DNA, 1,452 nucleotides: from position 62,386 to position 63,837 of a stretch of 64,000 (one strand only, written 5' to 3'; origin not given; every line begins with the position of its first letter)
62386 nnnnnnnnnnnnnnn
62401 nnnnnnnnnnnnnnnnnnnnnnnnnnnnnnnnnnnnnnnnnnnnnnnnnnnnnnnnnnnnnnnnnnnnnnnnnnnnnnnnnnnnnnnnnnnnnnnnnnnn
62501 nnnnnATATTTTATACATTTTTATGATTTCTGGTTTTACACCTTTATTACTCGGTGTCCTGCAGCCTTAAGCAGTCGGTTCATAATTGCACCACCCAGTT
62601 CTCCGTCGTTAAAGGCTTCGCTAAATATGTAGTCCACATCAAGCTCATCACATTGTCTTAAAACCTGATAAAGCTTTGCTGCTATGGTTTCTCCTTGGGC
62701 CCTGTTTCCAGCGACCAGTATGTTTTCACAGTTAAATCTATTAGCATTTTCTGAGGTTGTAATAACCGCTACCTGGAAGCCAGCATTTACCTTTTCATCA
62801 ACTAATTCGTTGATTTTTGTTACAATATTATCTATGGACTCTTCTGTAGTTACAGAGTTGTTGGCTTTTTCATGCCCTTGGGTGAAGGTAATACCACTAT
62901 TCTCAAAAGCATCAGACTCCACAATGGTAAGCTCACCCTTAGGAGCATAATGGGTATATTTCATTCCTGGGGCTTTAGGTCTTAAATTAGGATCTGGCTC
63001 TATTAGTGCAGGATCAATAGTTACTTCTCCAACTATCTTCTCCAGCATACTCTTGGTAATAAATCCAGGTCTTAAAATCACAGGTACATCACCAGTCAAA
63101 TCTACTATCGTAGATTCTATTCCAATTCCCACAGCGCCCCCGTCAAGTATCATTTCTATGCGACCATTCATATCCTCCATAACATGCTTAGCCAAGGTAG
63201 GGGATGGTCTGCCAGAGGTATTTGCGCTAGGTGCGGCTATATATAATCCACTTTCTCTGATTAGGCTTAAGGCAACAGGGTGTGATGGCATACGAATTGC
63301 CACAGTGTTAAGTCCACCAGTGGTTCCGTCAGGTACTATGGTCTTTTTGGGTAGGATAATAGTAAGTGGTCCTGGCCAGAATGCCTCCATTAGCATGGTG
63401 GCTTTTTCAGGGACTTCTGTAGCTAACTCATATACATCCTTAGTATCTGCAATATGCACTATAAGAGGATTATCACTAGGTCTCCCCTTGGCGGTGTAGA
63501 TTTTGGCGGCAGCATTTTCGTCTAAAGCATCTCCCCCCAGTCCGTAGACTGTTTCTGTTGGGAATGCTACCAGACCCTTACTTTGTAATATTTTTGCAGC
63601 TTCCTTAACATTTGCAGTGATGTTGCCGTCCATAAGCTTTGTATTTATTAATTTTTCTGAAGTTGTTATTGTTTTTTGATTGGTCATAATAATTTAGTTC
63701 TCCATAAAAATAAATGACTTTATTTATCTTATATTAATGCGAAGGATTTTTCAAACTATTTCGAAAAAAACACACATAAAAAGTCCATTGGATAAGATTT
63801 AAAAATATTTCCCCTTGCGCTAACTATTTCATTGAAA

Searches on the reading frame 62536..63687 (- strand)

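Call 6: search_protein_families(library=pfam, proteins=[window:62536-63687:-], max_evalue=0.01)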
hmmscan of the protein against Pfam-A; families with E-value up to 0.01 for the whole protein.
window:62536-63687:- (383 aa): 3 families
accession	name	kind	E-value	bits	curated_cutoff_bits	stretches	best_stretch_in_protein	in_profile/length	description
PF01300.24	Sua5_yciO_yrdC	-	3.6e-60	202.9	25.1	1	33-208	2-178/178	Telomere recombination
PF03481.19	Sua5_C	-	4.6e-33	115.1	22.9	1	210-377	1-136/136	Threonylcarbamoyl-AMP synthase, C-terminal domain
PF14734.12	DUF4469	-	0.0091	16.4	22.6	0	253-316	29-91/101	Domain of unknown function (DUF4469) with IG-like fold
